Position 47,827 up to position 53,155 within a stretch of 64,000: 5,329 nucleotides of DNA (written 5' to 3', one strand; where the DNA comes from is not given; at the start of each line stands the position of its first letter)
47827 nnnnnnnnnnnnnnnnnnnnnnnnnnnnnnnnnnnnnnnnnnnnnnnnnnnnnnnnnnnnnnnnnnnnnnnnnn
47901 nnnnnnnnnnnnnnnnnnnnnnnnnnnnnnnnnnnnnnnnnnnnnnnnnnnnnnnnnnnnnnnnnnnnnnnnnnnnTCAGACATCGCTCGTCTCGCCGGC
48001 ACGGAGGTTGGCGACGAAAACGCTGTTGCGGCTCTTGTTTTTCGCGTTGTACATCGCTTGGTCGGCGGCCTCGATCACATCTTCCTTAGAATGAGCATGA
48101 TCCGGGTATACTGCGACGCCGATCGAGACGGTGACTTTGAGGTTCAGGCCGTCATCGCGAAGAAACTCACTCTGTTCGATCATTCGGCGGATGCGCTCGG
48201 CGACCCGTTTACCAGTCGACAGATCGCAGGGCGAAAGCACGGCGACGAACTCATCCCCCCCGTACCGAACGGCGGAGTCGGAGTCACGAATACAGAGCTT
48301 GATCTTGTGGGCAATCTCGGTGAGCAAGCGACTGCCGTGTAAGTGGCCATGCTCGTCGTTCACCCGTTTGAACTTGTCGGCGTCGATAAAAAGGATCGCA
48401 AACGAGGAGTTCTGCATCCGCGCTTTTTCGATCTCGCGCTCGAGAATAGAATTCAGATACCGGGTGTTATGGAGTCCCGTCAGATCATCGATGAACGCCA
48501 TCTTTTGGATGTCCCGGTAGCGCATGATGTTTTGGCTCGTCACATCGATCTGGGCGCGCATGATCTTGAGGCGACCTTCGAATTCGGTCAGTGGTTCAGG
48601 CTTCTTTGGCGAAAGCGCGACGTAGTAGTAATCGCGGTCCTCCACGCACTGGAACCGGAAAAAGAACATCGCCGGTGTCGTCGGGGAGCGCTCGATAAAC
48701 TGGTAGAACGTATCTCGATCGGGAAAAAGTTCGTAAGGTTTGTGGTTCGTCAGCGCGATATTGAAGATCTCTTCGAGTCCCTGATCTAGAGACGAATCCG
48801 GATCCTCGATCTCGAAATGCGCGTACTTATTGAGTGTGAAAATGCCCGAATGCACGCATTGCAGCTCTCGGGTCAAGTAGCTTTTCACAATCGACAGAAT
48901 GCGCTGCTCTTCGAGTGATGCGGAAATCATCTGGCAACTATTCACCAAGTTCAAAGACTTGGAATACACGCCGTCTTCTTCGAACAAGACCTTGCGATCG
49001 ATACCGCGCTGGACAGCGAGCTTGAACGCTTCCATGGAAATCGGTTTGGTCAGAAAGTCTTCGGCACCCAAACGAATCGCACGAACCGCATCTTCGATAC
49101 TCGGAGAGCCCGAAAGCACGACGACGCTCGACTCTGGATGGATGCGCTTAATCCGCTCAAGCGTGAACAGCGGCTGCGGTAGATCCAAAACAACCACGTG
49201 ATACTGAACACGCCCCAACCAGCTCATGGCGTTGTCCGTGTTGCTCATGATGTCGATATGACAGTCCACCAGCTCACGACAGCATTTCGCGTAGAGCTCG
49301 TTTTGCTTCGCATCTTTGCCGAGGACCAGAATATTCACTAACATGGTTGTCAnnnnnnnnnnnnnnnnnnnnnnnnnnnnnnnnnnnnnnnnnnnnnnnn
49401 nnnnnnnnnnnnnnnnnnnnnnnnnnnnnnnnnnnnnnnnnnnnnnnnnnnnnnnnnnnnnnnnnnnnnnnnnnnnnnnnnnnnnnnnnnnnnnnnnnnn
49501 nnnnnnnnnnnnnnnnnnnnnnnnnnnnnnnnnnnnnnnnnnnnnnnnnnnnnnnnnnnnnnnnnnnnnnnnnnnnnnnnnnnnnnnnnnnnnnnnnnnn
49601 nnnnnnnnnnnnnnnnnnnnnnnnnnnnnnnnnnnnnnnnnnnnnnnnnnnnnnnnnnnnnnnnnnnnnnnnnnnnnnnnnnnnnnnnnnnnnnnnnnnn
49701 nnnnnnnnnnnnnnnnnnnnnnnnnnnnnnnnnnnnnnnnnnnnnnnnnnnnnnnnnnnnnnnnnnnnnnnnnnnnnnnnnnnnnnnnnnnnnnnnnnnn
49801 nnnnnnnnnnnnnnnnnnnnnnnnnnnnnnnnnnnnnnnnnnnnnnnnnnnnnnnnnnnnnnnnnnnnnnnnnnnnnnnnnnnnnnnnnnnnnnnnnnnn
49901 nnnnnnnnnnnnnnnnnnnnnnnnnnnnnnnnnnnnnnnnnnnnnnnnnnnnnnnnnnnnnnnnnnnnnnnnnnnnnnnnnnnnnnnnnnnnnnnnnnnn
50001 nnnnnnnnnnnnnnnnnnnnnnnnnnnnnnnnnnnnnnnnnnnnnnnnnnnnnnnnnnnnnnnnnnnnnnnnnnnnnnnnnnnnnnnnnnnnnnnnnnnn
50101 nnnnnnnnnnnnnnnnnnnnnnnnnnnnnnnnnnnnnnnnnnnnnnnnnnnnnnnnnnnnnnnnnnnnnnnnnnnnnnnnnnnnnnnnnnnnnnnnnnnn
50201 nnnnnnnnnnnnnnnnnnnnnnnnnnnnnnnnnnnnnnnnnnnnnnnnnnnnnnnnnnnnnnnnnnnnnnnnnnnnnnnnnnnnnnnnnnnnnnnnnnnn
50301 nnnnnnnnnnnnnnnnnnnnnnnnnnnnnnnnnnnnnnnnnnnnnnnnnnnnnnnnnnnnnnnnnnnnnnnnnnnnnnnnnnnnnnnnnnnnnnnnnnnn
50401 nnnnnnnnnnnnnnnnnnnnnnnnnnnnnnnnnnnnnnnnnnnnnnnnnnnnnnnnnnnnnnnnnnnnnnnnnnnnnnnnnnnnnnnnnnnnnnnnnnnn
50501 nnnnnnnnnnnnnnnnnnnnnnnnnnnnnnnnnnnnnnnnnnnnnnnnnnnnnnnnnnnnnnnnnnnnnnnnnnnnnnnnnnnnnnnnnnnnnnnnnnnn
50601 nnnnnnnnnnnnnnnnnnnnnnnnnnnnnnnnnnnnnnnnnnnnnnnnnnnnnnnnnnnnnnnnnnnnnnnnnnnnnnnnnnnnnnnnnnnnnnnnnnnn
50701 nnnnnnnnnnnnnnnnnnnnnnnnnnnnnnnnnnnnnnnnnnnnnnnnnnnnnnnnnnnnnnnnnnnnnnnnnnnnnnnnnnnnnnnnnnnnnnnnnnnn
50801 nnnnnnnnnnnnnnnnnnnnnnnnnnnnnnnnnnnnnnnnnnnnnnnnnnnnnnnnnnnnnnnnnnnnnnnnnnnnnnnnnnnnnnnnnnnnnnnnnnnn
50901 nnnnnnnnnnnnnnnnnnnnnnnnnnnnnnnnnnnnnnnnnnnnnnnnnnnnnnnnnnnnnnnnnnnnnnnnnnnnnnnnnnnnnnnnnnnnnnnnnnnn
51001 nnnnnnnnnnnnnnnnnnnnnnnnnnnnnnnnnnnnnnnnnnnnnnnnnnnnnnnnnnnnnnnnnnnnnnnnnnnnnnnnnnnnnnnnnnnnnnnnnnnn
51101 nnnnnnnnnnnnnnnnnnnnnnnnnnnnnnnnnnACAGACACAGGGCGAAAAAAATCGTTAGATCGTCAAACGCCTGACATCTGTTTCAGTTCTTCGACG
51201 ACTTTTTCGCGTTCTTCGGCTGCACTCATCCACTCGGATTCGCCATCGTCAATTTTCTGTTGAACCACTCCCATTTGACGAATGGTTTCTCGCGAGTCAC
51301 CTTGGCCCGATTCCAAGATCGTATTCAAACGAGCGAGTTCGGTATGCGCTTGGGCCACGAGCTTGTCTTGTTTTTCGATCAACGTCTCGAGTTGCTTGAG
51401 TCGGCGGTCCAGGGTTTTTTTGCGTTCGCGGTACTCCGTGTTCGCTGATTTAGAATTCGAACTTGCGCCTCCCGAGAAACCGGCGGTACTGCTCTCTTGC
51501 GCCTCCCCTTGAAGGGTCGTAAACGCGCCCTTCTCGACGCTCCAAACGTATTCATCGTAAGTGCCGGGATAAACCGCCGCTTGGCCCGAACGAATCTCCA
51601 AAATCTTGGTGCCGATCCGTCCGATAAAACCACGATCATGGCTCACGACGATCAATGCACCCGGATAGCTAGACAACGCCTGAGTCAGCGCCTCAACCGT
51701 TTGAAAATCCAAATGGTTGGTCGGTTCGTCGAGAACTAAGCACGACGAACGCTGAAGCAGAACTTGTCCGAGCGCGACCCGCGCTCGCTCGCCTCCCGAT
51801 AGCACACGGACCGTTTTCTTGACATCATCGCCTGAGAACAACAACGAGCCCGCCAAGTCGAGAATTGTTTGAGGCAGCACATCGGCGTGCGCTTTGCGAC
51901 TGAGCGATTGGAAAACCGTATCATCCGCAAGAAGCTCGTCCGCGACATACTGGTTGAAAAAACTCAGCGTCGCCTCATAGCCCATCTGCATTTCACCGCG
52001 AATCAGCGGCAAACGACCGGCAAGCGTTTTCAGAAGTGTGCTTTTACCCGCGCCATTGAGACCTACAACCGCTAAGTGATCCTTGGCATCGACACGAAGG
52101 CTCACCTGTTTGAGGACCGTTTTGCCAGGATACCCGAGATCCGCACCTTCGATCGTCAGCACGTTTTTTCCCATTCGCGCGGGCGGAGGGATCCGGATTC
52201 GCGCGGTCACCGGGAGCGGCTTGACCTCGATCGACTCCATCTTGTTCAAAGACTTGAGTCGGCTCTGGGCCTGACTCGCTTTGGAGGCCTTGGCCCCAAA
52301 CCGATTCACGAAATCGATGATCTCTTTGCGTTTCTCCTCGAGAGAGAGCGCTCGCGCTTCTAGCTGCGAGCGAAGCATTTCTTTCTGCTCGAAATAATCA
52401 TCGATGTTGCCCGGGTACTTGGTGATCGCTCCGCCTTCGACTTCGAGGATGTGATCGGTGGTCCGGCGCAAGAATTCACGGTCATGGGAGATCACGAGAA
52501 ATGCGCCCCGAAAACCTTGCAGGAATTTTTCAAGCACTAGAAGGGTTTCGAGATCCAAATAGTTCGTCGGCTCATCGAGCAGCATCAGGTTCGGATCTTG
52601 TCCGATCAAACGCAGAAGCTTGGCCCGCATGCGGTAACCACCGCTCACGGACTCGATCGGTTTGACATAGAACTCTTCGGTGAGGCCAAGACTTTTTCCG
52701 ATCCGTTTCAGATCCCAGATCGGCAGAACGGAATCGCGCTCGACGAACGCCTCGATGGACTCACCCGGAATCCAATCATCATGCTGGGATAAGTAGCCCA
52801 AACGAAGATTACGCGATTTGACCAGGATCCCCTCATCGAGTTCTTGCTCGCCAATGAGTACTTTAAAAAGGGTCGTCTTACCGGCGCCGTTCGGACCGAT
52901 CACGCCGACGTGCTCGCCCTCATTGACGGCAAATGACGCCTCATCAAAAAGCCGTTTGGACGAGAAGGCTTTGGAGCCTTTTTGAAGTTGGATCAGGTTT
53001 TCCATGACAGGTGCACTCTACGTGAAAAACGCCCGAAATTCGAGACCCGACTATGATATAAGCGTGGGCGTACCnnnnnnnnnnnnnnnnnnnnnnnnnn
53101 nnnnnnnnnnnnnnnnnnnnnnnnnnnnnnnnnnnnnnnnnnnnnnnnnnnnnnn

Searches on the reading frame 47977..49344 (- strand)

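Call 49: search_protein_families(library=ncbifam, proteins=[window:47977-49344:-], max_evalue=1e-10)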
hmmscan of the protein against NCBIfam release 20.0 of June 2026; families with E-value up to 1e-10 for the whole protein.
window:47977-49344:- (455 aa): 23 families
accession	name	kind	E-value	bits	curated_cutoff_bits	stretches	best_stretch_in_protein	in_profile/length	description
NF007135.0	PRK09581.1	equivalog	2.8e-52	178.1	474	1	279-444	288-454/457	PleD family two-component system response regulator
TIGR00254.1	GGDEF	domain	1.2e-49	168.3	37.4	1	279-445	1-167/168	diguanylate cyclase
NF007423.1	PRK09966.1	equivalog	4.9e-43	147.5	325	1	278-435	234-390/390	diguanylate cyclase DgcN/YfiN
NF038266.1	diguan_SiaD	equivalog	6.2e-42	143.7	290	1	271-441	80-251/252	biofilm regulation diguanylate cyclase SiaD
NF007380.0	PRK09894.1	equivalog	7.6e-41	140.4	256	1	279-445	125-287/296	diguanylate cyclase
NF041606.1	dguan_cyc_DgcA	equivalog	3.6e-40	137.9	370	1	281-445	176-339/340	diguanylate cyclase DgcA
NF051473.1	DigCycDgcsShew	equivalog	1.2e-37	129.8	400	1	260-441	112-287/291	diguanylate cyclase DgcS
NF007298.0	PRK09776.1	equivalog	2.7e-33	114.9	1135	1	267-445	669-845/1111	diguanylate cyclase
NF047654.1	DiguCycDgcRLepto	equivalog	4.1e-32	111.3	500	1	279-442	129-293/295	diguanylate cyclase DgcR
NF007474.0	PRK10060.1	equivalog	5.9e-32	110.7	782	1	264-443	219-393/663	cyclic di-GMP phosphodiesterase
NF040885.1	diguan_DgcJ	equivalog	1.9e-29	102.8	500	1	268-440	326-491/493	diguanylate cyclase DgcJ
NF047872.1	GGDEF_GdpS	equivalog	1.1e-28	100.4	400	1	271-444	178-349/355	GGDEF domain-containing protein GdpS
NF011955.1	PRK15426.1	equivalog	8e-28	96.9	408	1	278-445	393-561/564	cellulose biosynthesis regulator diguanylate cyclase DgcQ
NF045675.1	PhdiestaseDibA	equivalog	3.5e-27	95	980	1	277-441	197-360/623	phosphodiesterase DibA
NF053781.1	cdiGMPphdstlr2612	equivalog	6.9e-27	93.5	1600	1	254-445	811-1002/1268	Tlr1612 family c-di-GMP phosphodiesterase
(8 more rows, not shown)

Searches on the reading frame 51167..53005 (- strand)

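Call 49: search_protein_families(library=ncbifam, proteins=[window:51167-53005:-], max_evalue=1e-10)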
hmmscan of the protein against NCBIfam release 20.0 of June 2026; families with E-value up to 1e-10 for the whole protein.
window:51167-53005:- (612 aa): 170 families (the best 25 are shown)
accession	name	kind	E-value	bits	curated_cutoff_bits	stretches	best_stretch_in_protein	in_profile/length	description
NF000355.4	ribo_prot_ABC_F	equivalog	4.3e-119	398.6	380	3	5-256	3-253/499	ribosomal protection-like ABC-F family protein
NF011646.0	PRK15064.1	equivalog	2e-111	373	762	2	105-489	141-526/530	ABC-F family ATPase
NF007921.0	PRK10636.1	equivalog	1e-103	347.8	917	1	104-606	134-635/638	ABC transporter ATP-binding protein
NF008775.0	PRK11819.1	equivalog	9.3e-101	338.1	599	2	116-487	160-532/556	energy-dependent translational throttle protein EttA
TIGR03719.1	ABC_ABC_ChvD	subfamily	1.5e-98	330.8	806.75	2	116-487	158-530/552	energy-dependent translational throttle protein EttA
NF050005.1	ABC_ATPase_Uup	equivalog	3.5e-93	312.9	900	2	115-591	152-628/636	ATP-binding cassette ATPase Uup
NF000170.2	ABCF_Vga_all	exception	3.6e-91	306.2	725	3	248-489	239-471/521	Vga family ABC-F type ribosomal protection protein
NF008358.0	PRK11147.1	equivalog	8.3e-89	298.5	936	2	115-560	152-594/635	ABC transporter ATP-binding protein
NF000514.1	ABCF_OptrA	exception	1.4e-81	274.8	1450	1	103-609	166-655/655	ABC-F type ribosomal protection protein OptrA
NF000168.2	ABCF_Msr_all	exception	1.4e-75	254.8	680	3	283-487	6-186/487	Msr family ABC-F type ribosomal protection protein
NF043038.1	ABCF_CplR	exception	1.2e-74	252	780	1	5-497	2-495/544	ABC-F type ribosomal protection protein CplR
NF000169.2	ABCF_Sal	exception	6.7e-69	233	725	2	293-487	12-216/542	Sal family ABC-F type ribosomal protection protein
NF000171.1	ABCF_producer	exception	9.4e-65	219.1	800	2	115-476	159-539/541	TlrC/CarA/OleB/SrmB family ABC-F type ribosomal protection protein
NF000167.2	ABCF_Lsa_all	exception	8.8e-61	206.4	750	2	96-255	94-248/492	Lsa family ABC-F type ribosomal protection protein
NF045691.1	ABCF_VgaF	exception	2.3e-54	184.7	975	2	307-461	295-442/459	ABC-F type ribosomal protection protein Vga(F)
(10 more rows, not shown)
